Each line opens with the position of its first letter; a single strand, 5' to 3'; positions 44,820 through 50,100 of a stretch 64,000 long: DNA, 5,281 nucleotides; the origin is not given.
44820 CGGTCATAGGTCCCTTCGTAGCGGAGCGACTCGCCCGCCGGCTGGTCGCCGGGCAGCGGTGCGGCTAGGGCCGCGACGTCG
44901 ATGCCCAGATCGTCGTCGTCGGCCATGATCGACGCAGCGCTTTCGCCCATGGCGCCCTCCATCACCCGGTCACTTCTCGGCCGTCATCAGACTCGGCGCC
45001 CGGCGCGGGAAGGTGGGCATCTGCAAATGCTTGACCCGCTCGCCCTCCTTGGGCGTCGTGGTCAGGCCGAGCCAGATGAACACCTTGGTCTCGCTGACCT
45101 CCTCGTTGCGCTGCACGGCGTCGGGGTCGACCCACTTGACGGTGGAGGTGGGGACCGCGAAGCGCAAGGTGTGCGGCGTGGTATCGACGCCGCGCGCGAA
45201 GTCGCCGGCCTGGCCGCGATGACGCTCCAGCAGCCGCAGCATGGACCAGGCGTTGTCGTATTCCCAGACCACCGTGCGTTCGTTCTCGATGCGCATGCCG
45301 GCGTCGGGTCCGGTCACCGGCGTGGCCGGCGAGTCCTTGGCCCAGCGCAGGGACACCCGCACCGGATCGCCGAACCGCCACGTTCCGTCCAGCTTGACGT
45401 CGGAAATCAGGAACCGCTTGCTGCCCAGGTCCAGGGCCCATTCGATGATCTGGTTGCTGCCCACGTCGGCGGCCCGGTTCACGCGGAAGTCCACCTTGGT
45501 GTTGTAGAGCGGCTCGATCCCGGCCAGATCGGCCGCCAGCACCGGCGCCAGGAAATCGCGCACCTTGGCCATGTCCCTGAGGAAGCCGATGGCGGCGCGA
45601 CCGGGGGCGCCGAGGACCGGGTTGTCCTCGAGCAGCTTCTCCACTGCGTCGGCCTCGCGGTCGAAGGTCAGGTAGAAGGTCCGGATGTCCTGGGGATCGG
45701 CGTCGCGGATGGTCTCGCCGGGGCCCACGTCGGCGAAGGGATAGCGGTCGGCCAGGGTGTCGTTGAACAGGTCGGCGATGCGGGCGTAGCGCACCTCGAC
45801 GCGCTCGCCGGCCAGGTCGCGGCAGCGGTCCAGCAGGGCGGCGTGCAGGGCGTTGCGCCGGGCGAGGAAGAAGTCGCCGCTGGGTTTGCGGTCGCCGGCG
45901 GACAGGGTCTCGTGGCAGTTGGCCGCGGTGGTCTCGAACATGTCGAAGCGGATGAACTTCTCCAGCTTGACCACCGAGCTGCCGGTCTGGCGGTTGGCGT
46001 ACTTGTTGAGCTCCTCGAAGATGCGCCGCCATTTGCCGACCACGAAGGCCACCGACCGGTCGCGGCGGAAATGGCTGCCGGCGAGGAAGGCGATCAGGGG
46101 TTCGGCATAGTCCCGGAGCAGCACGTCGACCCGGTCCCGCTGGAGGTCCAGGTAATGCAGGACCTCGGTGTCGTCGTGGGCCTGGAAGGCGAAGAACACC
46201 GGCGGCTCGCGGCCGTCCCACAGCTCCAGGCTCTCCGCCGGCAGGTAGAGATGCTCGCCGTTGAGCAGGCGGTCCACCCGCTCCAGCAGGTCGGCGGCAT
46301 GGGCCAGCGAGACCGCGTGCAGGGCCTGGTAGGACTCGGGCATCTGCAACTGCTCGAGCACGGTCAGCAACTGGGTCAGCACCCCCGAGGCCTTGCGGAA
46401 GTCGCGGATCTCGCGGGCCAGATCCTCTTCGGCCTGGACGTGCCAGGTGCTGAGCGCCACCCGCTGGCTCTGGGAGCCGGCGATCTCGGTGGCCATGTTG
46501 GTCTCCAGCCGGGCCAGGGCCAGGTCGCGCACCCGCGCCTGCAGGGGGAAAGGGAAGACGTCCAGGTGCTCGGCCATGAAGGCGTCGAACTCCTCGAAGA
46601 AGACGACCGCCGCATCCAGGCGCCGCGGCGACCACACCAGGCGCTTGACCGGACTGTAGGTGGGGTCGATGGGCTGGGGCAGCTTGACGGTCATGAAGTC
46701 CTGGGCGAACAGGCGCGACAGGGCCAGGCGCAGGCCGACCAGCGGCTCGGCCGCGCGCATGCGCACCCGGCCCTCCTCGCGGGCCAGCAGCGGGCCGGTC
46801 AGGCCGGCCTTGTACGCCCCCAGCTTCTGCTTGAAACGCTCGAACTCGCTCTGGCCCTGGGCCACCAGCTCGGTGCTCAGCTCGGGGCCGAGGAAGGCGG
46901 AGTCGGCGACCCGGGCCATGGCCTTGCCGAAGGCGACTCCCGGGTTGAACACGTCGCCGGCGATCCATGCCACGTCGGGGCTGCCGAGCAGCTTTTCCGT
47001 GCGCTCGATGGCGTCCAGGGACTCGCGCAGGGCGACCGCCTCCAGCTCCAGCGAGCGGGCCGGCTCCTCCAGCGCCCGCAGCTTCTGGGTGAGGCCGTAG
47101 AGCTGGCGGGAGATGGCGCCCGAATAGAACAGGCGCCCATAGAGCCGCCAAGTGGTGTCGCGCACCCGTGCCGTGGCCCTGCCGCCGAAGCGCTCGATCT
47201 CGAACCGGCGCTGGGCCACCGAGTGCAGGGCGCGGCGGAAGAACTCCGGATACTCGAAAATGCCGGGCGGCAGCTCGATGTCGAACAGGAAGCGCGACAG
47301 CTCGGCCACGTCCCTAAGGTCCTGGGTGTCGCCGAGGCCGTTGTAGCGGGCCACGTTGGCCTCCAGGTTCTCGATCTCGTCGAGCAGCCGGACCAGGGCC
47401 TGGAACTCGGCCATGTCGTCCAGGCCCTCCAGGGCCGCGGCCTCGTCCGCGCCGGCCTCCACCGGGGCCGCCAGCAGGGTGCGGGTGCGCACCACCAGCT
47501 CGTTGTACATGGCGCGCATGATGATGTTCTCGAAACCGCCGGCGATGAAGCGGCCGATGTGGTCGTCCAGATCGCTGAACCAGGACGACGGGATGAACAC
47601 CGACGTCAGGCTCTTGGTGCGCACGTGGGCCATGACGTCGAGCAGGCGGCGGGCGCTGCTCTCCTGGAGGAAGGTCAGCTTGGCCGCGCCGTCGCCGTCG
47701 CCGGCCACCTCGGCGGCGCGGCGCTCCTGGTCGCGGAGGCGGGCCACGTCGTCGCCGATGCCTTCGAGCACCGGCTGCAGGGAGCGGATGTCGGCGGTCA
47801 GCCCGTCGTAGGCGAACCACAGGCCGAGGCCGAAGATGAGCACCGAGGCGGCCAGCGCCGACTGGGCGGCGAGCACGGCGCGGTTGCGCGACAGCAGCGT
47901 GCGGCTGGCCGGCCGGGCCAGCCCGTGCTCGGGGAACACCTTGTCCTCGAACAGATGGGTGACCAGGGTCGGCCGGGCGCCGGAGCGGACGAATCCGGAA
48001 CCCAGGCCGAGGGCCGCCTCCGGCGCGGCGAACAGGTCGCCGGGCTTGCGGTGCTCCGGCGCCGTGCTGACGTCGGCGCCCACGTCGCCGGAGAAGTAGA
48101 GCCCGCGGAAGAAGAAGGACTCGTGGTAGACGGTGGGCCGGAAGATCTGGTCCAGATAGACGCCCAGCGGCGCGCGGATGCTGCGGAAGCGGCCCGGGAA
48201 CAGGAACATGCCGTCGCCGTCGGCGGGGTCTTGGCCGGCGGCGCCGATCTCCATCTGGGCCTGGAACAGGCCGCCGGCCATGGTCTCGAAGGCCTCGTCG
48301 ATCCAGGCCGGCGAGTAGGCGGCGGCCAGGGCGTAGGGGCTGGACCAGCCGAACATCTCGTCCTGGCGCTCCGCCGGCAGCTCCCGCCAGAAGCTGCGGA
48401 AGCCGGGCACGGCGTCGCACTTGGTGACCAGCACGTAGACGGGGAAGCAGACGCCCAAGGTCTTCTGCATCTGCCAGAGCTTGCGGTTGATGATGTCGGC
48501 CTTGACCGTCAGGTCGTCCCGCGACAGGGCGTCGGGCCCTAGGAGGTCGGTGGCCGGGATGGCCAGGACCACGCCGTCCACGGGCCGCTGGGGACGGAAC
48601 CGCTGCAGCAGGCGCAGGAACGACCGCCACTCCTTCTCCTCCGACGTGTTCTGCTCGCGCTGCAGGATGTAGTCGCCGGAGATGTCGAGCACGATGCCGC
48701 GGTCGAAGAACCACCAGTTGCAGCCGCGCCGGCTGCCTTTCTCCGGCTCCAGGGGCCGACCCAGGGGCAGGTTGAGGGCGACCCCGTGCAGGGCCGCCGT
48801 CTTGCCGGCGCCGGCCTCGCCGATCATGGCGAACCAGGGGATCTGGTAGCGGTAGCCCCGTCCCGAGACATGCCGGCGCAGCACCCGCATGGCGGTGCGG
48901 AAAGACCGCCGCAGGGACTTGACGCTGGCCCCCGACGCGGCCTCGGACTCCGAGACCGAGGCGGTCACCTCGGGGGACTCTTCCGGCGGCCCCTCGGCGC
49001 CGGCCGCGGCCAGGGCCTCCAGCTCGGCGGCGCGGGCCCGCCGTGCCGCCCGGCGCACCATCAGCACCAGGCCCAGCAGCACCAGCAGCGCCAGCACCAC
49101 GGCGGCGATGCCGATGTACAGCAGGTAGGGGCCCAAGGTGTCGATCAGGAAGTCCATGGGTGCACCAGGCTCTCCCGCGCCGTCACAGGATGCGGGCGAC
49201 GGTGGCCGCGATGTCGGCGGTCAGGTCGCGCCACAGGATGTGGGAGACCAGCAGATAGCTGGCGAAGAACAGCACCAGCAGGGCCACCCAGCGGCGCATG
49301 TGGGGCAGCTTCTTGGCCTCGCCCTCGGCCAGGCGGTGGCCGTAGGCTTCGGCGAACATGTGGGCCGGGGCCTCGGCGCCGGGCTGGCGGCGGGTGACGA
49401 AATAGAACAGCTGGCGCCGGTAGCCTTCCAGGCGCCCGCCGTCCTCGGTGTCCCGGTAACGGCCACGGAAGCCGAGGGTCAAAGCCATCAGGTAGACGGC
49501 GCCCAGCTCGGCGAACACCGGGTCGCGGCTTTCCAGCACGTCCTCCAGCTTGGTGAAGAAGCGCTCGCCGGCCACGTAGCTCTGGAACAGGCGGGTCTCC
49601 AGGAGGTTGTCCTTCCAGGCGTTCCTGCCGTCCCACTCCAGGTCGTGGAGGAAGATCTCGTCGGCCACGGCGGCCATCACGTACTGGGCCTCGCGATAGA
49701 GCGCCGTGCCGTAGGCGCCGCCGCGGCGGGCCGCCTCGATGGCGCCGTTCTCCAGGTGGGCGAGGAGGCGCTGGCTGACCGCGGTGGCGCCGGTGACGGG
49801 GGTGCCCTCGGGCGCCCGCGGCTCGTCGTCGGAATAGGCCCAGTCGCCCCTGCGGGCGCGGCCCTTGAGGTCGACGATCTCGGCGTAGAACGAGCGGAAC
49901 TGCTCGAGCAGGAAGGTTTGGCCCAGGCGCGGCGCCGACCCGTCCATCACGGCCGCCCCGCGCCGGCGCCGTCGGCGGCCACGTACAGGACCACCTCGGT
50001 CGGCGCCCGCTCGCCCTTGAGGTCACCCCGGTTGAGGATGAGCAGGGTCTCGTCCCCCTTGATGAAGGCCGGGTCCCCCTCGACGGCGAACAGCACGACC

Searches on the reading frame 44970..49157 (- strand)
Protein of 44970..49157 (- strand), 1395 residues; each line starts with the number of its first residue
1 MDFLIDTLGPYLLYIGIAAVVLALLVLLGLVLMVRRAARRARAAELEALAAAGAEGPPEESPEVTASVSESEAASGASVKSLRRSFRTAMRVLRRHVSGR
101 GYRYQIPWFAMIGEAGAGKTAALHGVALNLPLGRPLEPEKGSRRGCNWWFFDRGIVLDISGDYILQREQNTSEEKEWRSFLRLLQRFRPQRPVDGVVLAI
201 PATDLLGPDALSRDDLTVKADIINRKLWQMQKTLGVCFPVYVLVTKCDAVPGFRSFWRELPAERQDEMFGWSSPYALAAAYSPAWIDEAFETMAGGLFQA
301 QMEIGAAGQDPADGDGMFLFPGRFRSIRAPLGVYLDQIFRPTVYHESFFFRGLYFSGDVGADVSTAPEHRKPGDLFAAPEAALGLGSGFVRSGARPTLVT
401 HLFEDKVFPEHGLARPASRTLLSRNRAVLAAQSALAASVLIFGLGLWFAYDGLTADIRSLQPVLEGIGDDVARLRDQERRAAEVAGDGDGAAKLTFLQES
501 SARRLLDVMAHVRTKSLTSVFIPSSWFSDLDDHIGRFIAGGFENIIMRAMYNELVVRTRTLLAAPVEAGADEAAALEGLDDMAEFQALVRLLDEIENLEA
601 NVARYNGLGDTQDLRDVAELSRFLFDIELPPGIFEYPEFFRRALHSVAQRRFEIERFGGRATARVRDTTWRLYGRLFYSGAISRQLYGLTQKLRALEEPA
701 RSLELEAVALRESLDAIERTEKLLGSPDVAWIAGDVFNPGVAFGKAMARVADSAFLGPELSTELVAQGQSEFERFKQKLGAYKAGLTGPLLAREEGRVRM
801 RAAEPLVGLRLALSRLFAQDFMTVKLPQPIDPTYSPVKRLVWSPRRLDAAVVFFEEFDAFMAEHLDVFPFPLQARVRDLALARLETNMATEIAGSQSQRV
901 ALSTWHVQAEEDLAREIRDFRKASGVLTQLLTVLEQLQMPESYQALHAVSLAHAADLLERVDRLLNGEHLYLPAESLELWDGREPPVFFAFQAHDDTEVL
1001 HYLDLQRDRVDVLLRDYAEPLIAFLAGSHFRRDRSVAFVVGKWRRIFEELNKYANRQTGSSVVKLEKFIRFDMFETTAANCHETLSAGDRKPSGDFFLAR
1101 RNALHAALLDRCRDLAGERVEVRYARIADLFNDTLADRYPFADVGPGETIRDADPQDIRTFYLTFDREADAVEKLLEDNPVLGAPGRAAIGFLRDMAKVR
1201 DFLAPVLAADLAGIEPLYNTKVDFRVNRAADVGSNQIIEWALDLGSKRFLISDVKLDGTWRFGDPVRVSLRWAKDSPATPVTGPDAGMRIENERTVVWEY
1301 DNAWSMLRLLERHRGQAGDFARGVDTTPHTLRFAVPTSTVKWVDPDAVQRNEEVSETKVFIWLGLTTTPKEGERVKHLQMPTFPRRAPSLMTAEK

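Call 25: search_protein_families(library=pfam, proteins=[window:44970-49157:-], max_evalue=0.001)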
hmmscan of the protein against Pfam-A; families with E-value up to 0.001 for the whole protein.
window:44970-49157:- (1395 aa): 1 family
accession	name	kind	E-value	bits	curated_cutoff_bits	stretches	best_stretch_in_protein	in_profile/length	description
PF14331.11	IcmF-related_N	-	4.8e-53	180.6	25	1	172-431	3-255/259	IcmF-related N-terminal domain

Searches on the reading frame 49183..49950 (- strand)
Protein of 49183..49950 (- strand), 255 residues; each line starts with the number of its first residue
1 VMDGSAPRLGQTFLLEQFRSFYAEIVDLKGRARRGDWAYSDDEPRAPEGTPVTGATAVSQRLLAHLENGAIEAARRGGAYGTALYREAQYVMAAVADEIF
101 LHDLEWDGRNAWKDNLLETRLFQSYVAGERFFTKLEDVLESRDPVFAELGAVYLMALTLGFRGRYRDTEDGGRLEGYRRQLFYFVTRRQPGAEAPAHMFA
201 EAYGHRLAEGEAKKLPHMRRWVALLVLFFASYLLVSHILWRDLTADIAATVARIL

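Call 25: search_protein_families(library=pfam, proteins=[window:49183-49950:-], max_evalue=0.001)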
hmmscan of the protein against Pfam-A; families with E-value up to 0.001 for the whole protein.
window:49183-49950:- (255 aa): 1 family
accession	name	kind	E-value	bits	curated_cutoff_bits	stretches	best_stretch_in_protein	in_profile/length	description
PF09850.14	DotU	-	2.4e-28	99.6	27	1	54-236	24-203/205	Type VI secretion system protein DotU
